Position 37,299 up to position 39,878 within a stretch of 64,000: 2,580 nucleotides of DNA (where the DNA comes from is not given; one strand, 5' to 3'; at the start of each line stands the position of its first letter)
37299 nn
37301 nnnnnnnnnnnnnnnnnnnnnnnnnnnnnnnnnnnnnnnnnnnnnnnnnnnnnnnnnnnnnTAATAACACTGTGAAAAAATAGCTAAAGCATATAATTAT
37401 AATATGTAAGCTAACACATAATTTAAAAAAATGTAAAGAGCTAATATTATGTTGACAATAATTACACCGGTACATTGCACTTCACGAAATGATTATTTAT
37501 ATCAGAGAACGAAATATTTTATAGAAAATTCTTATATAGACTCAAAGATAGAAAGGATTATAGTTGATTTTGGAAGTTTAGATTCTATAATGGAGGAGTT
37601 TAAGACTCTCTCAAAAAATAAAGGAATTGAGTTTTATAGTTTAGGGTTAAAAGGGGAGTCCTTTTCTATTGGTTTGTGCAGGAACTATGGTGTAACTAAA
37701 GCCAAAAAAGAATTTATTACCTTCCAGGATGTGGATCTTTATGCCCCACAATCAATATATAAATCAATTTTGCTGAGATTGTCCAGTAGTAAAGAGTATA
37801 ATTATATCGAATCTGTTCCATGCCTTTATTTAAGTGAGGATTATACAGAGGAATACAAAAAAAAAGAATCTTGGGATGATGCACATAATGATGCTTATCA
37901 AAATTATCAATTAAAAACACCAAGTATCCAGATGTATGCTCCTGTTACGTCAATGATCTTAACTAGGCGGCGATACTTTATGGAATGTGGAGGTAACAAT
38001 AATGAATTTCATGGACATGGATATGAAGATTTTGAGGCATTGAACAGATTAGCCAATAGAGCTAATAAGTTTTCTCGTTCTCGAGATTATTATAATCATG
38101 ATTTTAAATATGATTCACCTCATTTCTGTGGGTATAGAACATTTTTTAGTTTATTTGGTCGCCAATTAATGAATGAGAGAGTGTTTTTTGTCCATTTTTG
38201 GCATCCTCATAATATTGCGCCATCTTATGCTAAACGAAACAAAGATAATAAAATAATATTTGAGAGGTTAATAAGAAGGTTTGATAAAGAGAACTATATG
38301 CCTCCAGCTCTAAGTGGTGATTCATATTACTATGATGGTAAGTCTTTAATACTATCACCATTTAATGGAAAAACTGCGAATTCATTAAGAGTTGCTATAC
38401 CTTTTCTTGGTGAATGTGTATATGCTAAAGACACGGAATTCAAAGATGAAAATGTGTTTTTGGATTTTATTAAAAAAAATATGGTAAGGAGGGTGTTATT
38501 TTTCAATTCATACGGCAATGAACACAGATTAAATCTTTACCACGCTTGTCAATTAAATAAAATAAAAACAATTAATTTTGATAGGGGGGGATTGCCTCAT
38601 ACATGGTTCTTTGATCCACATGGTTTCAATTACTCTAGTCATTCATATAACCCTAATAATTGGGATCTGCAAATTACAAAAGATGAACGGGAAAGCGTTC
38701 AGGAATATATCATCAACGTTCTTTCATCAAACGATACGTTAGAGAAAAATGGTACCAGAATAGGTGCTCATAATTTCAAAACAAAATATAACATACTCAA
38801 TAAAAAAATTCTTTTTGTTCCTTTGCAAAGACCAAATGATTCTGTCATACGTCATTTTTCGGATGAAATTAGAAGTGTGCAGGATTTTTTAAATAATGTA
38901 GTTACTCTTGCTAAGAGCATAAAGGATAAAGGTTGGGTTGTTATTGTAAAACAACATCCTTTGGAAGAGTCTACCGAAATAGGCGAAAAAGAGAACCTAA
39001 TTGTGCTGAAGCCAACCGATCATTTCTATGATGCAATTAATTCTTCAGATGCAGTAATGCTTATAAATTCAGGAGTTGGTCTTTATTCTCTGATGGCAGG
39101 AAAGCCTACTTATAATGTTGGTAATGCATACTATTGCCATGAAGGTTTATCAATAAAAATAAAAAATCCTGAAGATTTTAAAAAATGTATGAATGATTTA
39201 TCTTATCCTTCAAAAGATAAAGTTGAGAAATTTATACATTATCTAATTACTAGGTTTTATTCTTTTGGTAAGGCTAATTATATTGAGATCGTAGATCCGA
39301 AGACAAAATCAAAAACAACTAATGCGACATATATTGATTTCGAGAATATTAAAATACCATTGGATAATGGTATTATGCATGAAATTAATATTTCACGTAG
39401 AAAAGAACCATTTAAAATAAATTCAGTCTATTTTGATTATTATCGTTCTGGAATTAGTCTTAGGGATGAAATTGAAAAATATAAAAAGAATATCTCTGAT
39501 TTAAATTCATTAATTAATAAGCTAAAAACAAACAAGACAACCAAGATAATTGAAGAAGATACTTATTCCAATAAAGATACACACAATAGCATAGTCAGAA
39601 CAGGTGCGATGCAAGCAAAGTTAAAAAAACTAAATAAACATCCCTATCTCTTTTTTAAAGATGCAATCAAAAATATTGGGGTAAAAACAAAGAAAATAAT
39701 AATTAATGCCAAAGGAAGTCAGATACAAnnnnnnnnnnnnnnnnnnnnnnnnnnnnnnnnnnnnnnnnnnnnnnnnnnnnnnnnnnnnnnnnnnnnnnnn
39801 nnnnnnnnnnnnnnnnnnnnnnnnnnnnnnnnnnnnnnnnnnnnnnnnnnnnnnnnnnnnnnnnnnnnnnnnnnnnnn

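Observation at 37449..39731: Two-domain capsule polymerase candidate fusing a GT-A-like glycosyltransferase to a KpsS/KpsC-like (beta-Kdo transferase-type) domain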

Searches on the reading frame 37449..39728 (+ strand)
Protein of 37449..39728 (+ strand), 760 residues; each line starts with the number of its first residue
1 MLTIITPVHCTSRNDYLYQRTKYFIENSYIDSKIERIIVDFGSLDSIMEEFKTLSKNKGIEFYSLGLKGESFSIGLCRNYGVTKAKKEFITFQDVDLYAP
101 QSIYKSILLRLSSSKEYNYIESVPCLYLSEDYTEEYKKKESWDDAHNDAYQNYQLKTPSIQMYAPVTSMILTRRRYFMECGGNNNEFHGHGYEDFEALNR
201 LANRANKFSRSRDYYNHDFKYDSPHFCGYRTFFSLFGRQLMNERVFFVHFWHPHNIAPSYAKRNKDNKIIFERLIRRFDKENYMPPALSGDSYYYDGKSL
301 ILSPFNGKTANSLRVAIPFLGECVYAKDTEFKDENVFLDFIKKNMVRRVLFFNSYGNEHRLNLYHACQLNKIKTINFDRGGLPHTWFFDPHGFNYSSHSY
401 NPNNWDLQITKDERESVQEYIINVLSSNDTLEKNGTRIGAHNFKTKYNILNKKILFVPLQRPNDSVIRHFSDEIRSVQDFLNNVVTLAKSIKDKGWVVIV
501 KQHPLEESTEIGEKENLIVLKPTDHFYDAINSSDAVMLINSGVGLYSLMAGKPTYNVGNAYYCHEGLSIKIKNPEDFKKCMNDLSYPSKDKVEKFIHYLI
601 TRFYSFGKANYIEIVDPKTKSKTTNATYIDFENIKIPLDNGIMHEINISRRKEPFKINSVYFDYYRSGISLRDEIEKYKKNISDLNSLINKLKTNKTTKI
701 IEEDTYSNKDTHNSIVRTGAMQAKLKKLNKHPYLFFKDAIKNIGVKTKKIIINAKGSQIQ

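Call 6: profile_search(protein=window:37449-39728:+)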
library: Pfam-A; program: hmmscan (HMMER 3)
A. the first sequence (760 residues): domains with independent E <= 10: 4; with E <= 0.001: 2
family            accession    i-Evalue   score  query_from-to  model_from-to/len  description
Glyco_tranf_2_2   PF10111.15    7.1e-32   111.4       3-270         1-269/276  Glycosyltransferase like family 2
Capsule_synth     PF05159.20    1.6e-08    34.8     430-570       123-274/310  Capsule polysaccharide biosynthesis protein
Glyco_transf_7C   PF02709.20     0.0014    18.6     170-212        24-66/78  N-terminal domain of galactosyltransferase
Glycos_transf_2   PF00535.33      0.012    16.0       4-142         2-131/168  Glycosyl transferase family 2

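Call 7: search_protein_families(proteins=[window:37449-39728:+], library=ncbifam, max_evalue=0.01)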
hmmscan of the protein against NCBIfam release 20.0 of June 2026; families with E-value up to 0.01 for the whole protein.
window:37449-39728:+ (760 aa): 4 families
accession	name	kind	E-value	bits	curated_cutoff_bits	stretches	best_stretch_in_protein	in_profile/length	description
NF041875.1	EPS_EpsD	equivalog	0.00095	18.6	370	1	27-209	24-197/325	exopolysaccharide biosynthesis glycosyltransferase EpsD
NF007482.0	PRK10073.1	equivalog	0.0039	16.2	423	1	32-108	34-107/334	glycosyltransferase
TIGR03965.1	mycofact_glyco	equivalog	0.0048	15.8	280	1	26-188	98-252/467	mycofactocin biosynthesis glycosyltransferase MftF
NF038299.1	EPS_HpsN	equivalog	0.0084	15.1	425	0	11-101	10-96/317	hormogonium polysaccharide biosynthesis glycosyltransferase HpsN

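Call 9: search_solved_structures(query=window:37449-39728:+, max_evalue=1, show_alignments=3)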
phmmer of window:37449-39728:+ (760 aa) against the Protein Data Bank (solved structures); distinct sequences matched with E-value up to 1: 2.
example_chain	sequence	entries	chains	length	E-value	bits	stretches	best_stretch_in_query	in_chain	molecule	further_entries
6mgd_A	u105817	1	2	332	0.088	14.5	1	450-571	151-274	Capsular polysaccharide export system protein KpsC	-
3rfb_A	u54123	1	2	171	0.46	12.1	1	285-342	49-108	Putative uncharacterized protein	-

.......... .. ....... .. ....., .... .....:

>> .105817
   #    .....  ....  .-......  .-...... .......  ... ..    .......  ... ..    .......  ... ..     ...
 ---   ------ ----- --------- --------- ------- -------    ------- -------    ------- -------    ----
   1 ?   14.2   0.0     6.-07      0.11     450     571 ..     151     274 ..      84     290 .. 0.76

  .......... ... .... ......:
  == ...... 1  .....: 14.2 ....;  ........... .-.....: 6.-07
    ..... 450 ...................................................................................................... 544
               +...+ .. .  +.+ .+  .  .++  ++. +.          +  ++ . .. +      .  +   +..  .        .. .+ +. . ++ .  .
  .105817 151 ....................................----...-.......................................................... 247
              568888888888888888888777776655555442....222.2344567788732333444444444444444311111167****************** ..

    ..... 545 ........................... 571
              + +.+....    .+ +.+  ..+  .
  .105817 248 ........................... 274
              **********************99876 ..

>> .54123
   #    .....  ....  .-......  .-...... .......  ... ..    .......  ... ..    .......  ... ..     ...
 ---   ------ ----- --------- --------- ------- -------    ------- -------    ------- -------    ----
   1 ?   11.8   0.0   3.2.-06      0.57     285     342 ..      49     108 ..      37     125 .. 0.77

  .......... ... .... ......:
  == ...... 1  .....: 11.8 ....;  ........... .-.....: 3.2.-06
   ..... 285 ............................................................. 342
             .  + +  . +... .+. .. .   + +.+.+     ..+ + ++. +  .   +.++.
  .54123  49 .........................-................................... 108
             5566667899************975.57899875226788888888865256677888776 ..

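Call 22: find_homologous_proteins(query=window:37449-39728:+, max_evalue=0.001)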
Query window:37449-39728:+ (760 aa): 127 proteins with E <= 0.001 among 6704 candidates; the best 120 are listed.
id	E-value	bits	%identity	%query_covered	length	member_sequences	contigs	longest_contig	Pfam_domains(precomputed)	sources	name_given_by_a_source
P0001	0.0e+0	1670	97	99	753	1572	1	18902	PF10111.15,PF05159.21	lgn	-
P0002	0.0e+0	1030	61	98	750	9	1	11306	PF10111.15,PF05159.21,PF00535.33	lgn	-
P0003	0.0e+0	1028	61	98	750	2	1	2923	PF10111.15,PF05159.21,PF00535.33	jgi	jgi:predicted glycosyltransferase involved in capsule biosynthesis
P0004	0.0e+0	1025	60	99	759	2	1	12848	PF10111.15,PF05159.21,PF00535.33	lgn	-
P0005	6.9e-284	962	57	98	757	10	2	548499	PF10111.15,PF05159.21,PF00535.33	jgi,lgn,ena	jgi:predicted glycosyltransferase involved in capsule biosynthesis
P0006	1.0e-278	945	57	98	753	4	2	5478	PF10111.15,PF05159.21,PF00535.33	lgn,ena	-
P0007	1.7e-276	938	55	99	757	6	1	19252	PF10111.15,PF05159.21,PF00535.33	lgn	-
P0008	3.8e-271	920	54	98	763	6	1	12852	PF10111.15,PF05159.21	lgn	-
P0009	1.9e-263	895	54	98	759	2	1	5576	PF10111.15,PF05159.21,PF00535.33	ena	-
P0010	3.0e-261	887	55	98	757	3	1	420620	PF10111.15,PF05159.21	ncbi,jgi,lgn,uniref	ncbi:hypothetical protein PO377_03160 [Atlantibacter hermannii]|uniref:capsular polysaccharide expor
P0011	3.5e-227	775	50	98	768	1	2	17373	PF10111.15,PF05159.21,PF00535.33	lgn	-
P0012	8.1e-219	747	49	97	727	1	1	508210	PF10111.15,PF05159.21,PF00535.33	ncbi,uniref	ncbi:glycosyltransferase [Pandoraea sp. NPDC087047]|uniref:capsular polysaccharide export protein, L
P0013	2.5e-214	732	61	67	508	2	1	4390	PF10111.15,PF00535.33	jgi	jgi:predicted glycosyltransferase involved in capsule biosynthesis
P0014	5.5e-211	721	47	99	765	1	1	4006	PF10111.15,PF05159.21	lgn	-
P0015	4.2e-210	718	47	99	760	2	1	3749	PF10111.15,PF05159.21,PF00535.33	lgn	-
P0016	9.4e-194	664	45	98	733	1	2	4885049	PF10111.15,PF05159.21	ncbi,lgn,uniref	ncbi:hypothetical protein ABGV49_10890 [Chromobacterium vaccinii]|uniref:Glycosyltransferase 2-like 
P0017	4.3e-192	659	44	98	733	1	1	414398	PF10111.15,PF05159.21,PF00535.33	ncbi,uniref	ncbi:glycosyltransferase [Chromobacterium violaceum]|uniref:capsular polysaccharide export protein, 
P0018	1.4e-185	637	42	98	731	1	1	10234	PF10111.15,PF05159.21,PF00535.33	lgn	-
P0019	2.2e-185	636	43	98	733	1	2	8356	PF10111.15,PF05159.21,PF00535.33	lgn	-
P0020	2.7e-183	630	42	98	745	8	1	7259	PF10111.15,PF05159.21,PF00535.33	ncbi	ncbi:Glycosyltransferase like family 2 [compost metagenome]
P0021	2.2e-182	627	42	98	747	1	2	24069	PF10111.15,PF05159.21,PF00535.33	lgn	-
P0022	7.5e-182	625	42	98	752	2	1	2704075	PF10111.15,PF05159.21,PF00535.33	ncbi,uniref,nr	ncbi:conserved protein of unknown function [Cupriavidus taiwanensis]|uniref:capsular polysaccharide 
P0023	6.1e-180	618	42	98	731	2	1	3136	PF10111.15,PF05159.21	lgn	-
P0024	4.8e-177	609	41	98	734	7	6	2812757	PF10111.15,PF05159.21,PF00535.33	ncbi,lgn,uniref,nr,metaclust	ncbi:capsular polysaccharide export protein, LipB/KpsS family [Cupriavidus oxalaticus]|uniref:Glycos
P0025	9.3e-177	608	40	98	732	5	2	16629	PF10111.15,PF05159.21,PF00535.33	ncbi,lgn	-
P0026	1.2e-176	608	40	98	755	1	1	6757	PF10111.15,PF05159.21,PF00535.33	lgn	-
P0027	6.7e-175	602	42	98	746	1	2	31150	PF10111.15,PF05159.21,PF00535.33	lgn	-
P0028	4.2e-172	593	40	96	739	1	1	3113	PF10111.15,PF05159.21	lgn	-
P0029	2.1e-171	590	41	97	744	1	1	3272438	PF10111.15,PF05159.21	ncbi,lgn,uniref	ncbi:hypothetical protein AB2S62_01175 [Vibrio sp. NTOU-M3]|uniref:capsular polysaccharide export pr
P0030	4.3e-167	576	40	97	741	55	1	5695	PF10111.15,PF05159.21,PF00535.33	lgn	-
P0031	1.1e-165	571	40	98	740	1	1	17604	PF10111.15,PF05159.21,PF00535.33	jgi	jgi:predicted glycosyltransferase involved in capsule biosynthesis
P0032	2.9e-165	570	40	96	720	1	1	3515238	PF10111.15,PF05159.21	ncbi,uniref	ncbi:hypothetical protein [Enterovibrio sp. 27052020O]|uniref:capsular polysaccharide export protein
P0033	3.2e-162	560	39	98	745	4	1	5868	PF10111.15,PF05159.21,PF00535.33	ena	-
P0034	4.8e-162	559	39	98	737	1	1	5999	PF10111.15,PF05159.21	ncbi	-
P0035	2.8e-161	557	39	98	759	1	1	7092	PF10111.15,PF05159.21,PF00535.33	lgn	-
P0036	2.0e-160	554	38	98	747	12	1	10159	PF10111.15,PF05159.21,PF00535.33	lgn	-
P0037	2.6e-157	544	37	98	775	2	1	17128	PF10111.15,PF05159.21,PF00535.33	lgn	-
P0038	3.5e-157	543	38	98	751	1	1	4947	PF10111.15,PF05159.21,PF00535.33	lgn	-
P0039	6.2e-157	542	38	99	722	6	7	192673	PF10111.15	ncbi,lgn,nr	ncbi:hypothetical protein EW121_12755 [Vibrio cholerae]|nr:hypothetical protein [Vibrio cholerae] EG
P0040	2.0e-156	541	41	88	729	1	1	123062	PF10111.15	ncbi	-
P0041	1.6e-155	538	41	88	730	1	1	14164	PF10111.15,PF05159.21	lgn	-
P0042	2.8e-155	537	40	98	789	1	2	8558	PF10111.15,PF05159.21,PF00535.33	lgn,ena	-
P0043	2.8e-154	534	38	98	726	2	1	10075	PF10111.15,PF05159.21,PF00535.33,PF02709.21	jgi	jgi:predicted glycosyltransferase involved in capsule biosynthesis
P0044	1.1e-153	532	41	88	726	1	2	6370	PF10111.15,PF05159.21,PF00535.33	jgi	jgi:predicted glycosyltransferase involved in capsule biosynthesis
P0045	3.5e-153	530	39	98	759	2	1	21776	PF10111.15,PF05159.21,PF00535.33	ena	-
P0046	7.6e-153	529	39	98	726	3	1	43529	PF10111.15,PF05159.21,PF00535.33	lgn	-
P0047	1.6e-152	528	40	92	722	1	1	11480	PF10111.15,PF05159.21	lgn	-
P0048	1.2e-151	525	54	62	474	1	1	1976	PF05159.21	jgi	jgi:hypothetical protein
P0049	5.1e-151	523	39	98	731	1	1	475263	PF10111.15,PF05159.21,PF00535.33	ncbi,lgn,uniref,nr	ncbi:capsular polysaccharide export protein, LipB/KpsS family [Comamonas terrigena]|uniref:capsular 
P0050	4.9e-118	414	32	97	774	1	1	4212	PF10111.15,PF05159.21,PF00535.33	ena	-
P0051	6.2e-114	400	36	84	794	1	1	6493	PF10111.15,PF05159.21,PF00535.33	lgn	-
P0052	2.0e-113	399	32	97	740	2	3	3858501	PF10111.15,PF05159.21,PF00535.33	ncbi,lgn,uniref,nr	ncbi:glycosyltransferase [Caldimonas thermodepolymerans]|uniref:Glycosyltransferase n=1 Tax=Caldimon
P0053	2.8e-113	398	33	97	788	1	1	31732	PF10111.15,PF05159.21,PF00535.33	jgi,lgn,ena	-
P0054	4.0e-113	398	33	98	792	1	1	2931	PF10111.15,PF00535.33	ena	-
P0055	5.1e-112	394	33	85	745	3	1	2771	PF10111.15,PF05159.21,PF00535.33,PF02709.21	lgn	-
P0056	3.1e-110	388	33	99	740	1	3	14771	PF10111.15,PF05159.21,PF00535.33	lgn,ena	-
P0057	4.1e-109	384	34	84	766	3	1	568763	PF10111.15,PF05159.21,PF00535.33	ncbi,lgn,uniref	ncbi:glycosyltransferase [Aeromonas veronii]|uniref:glycosyltransferase n=1 Tax=Aeromonas veronii Ta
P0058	7.3e-109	383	32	98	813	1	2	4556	PF10111.15,PF05159.21,PF00535.33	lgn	-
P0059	8.7e-108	380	32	99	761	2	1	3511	PF10111.15,PF05159.21,PF00535.33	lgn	-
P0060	1.2e-107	379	33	99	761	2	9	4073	PF10111.15,PF05159.21,PF00535.33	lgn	-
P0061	6.4e-107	377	32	97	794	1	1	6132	PF10111.15,PF05159.21,PF00535.33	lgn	-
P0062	2.3e-106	375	33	99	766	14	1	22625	PF10111.15,PF05159.21,PF00535.33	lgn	-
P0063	1.2e-105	373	33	81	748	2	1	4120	PF10111.15,PF05159.21,PF00535.33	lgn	-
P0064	1.3e-105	373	31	99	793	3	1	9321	PF10111.15,PF05159.21,PF00535.33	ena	-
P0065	4.0e-105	371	33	97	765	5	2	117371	PF10111.15,PF05159.21,PF00535.33,PF02709.21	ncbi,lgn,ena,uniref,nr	ncbi:glycosyltransferase [Acinetobacter terrestris]|uniref:glycosyltransferase n=1 Tax=Acinetobacter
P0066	1.2e-104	370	33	89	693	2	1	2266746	PF10111.15,PF05159.21,PF00535.33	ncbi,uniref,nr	ncbi:glycosyltransferase [Actinobacillus arthritidis]|uniref:glycosyltransferase n=1 Tax=Actinobacil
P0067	2.6e-104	368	34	84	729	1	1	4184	PF10111.15,PF05159.21,PF00535.33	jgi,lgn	-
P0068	5.8e-104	367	33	88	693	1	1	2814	PF10111.15,PF05159.21,PF00535.33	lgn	-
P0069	1.1e-103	366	34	84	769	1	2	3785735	PF10111.15,PF05159.21,PF00535.33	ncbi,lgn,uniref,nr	ncbi:glycosyltransferase [Sinorhizobium meliloti]|uniref:glycosyltransferase n=1 Tax=Rhizobium melil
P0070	1.2e-103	366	31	97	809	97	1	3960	PF10111.15,PF05159.21,PF00535.33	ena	-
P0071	1.4e-103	366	33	84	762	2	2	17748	PF10111.15,PF05159.21,PF00535.33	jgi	jgi:predicted glycosyltransferase involved in capsule biosynthesis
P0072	1.4e-103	366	34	81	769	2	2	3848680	PF10111.15,PF05159.21,PF00535.33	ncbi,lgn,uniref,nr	ncbi:glycosyltransferase [Sinorhizobium meliloti]|uniref:glycosyltransferase n=1 Tax=Rhizobium melil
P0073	2.2e-103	365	34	81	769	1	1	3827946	PF10111.15,PF05159.21,PF00535.33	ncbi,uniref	ncbi:glycosyltransferase [Sinorhizobium meliloti]|uniref:glycosyltransferase n=1 Tax=Rhizobium melil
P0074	2.4e-103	365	32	97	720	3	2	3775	PF10111.15,PF05159.21,PF00535.33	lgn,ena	-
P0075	2.9e-103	365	32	97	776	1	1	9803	PF10111.15,PF05159.21,PF00535.33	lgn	-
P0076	3.0e-103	365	34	81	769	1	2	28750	PF10111.15,PF05159.21,PF00535.33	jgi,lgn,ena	-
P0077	3.5e-103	365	33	84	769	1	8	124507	PF10111.15,PF05159.21,PF00535.33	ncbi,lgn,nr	ncbi:glycosyltransferase [Sinorhizobium meliloti]|nr:glycosyltransferase [Sinorhizobium meliloti]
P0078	4.8e-103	364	34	84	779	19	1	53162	PF10111.15,PF05159.21,PF00535.33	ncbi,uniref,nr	ncbi:glycosyltransferase [Sinorhizobium medicae]|uniref:glycosyltransferase n=1 Tax=Sinorhizobium me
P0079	1.0e-102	363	33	84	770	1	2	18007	PF10111.15,PF05159.21,PF00535.33,PF02709.21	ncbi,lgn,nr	ncbi:MAG: glycosyltransferase [Sulfurovum sp.]|nr:glycosyltransferase [Sulfurovum sp.] MDD3499770.1 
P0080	1.3e-102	363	31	98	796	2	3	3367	PF10111.15,PF05159.21,PF00535.33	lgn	-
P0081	7.5e-102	360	32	89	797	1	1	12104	PF10111.15,PF05159.21,PF00535.33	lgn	-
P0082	1.3e-101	360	31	76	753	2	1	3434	PF10111.15,PF05159.21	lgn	-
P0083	2.7e-101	358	33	88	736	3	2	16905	PF10111.15,PF05159.21,PF00535.33,PF02709.21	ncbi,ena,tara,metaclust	tara:strand:+ start:3403 stop:5613 length:2211 start_codon:yes stop_codon:yes gene_type:complete|met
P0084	6.6e-101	357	34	80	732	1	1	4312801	PF10111.15,PF05159.21,PF00535.33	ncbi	-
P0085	9.0e-101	357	32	84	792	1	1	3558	PF10111.15,PF05159.21,PF00535.33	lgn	-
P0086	1.2e-100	356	34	81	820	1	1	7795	PF14559.13,PF10111.15,PF05159.21,PF00535.33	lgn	-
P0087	3.8e-100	355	31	97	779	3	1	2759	PF10111.15,PF05159.21,PF00535.33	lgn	-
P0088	8.1e-100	354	32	89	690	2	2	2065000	PF10111.15,PF05159.21,PF00535.33,PF02709.21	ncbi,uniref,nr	ncbi:glycosyltransferase [Neisseria sp. ZJ106]|uniref:Glycosyltransferase n=1 Tax=Neisseria lisongii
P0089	1.9e-99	352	30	99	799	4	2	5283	PF10111.15,PF05159.21,PF00535.33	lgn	-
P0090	2.7e-99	352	30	88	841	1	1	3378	PF10111.15,PF05159.21,PF00535.33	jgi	-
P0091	3.2e-99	352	33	84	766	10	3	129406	PF10111.15,PF05159.21,PF00535.33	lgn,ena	-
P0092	3.7e-99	351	32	81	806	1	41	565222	PF10111.15,PF05159.21,PF00535.33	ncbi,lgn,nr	ncbi:glycosyltransferase [Sinorhizobium meliloti]|nr:glycosyltransferase [Sinorhizobium meliloti] MD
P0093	1.2e-98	350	33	81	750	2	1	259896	PF10111.15,PF05159.21,PF00535.33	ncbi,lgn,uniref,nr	ncbi:glycosyltransferase [Sinorhizobium meliloti]|uniref:glycosyltransferase n=1 Tax=Rhizobium melil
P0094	1.4e-98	349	32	88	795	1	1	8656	PF10111.15,PF05159.21,PF00535.33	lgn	-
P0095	4.9e-98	348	33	76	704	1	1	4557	PF10111.15,PF05159.21,PF02709.21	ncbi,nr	ncbi:MAG: glycosyltransferase [Epsilonproteobacteria bacterium]|nr:glycosyltransferase [Campylobacte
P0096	1.3e-97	346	31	93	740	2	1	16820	PF10111.15,PF05159.21,PF00535.33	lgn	-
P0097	2.9e-97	345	32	81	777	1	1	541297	PF10111.15,PF05159.21,PF00535.33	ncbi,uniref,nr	ncbi:glycosyltransferase [Agrobacterium tumefaciens]|uniref:glycosyltransferase n=1 Tax=Agrobacteriu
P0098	4.0e-97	345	32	87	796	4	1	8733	PF10111.15,PF05159.21,PF00535.33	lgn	-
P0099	7.6e-96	340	33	85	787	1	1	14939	PF10111.15,PF05159.21,PF00535.33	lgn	-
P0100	9.5e-96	340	33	80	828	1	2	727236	PF10111.15,PF05159.21,PF00535.33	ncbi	-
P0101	1.9e-95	339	31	84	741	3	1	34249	PF10111.15,PF05159.21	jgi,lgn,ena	-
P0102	2.8e-95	339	31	81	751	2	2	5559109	PF10111.15,PF05159.21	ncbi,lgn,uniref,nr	ncbi:putative glycosyltransferase involved in capsule biosynthesis [Rhizobium petrolearium]|uniref:C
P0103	5.2e-95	338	31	83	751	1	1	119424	PF10111.15,PF05159.21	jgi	jgi:predicted glycosyltransferase involved in capsule biosynthesis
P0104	1.4e-94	336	31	99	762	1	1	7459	PF10111.15,PF05159.21,PF00535.33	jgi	jgi:predicted glycosyltransferase involved in capsule biosynthesis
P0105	2.7e-94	335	32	72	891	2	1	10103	PF10111.15,PF05159.21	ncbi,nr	ncbi:capsule polysaccharide biosynthesis protein [Acetobacteraceae bacterium AT-5844]|nr:capsule pol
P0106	3.7e-94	335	32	84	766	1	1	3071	PF10111.15,PF05159.21,PF00535.33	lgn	-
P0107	4.1e-94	335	31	97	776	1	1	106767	PF10111.15,PF05159.21,PF00535.33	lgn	-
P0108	2.7e-92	329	31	80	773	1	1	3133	PF10111.15,PF05159.21,PF00535.33,PF02709.21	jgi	-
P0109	7.3e-92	327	31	84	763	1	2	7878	PF10111.15,PF05159.21,PF00535.33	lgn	-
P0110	1.2e-90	323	31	81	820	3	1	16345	PF10111.15,PF05159.21,PF00535.33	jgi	-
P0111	9.3e-89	317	31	88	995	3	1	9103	PF10111.15,PF05159.21,PF00535.33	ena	-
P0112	5.4e-83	298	30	98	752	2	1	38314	PF10111.15,PF05159.21,PF02709.21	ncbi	-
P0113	3.7e-79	285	31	80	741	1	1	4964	PF10111.15,PF05159.21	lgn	-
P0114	1.1e-78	284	31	80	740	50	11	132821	PF10111.15,PF05159.21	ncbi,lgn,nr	ncbi:capsular biosynthesis protein [Campylobacter coli]|nr:capsular biosynthesis protein [Campylobac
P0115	1.3e-77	280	32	88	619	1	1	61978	PF10111.15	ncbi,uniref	ncbi:hypothetical protein [Enterovibrio norvegicus]|uniref:hypothetical protein n=1 Tax=Enterovibrio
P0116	5.5e-75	271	30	93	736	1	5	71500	PF10111.15,PF05159.21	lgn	-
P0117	2.1e-73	266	31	80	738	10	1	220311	PF10111.15,PF05159.21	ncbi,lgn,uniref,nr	ncbi:capsular biosynthesis protein [Campylobacter sp. US33a]|uniref:capsular polysaccharide export p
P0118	2.0e-72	263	30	80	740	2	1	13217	PF10111.15,PF05159.21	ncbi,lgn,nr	ncbi:capsular biosynthesis protein [Campylobacter jejuni]|nr:capsular biosynthesis protein [Campylob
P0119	1.8e-70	257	37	52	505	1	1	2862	PF05159.21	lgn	-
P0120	4.6e-62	229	39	47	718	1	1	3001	PF00534.27,PF05159.21,PF13524.13,PF13692.13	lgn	-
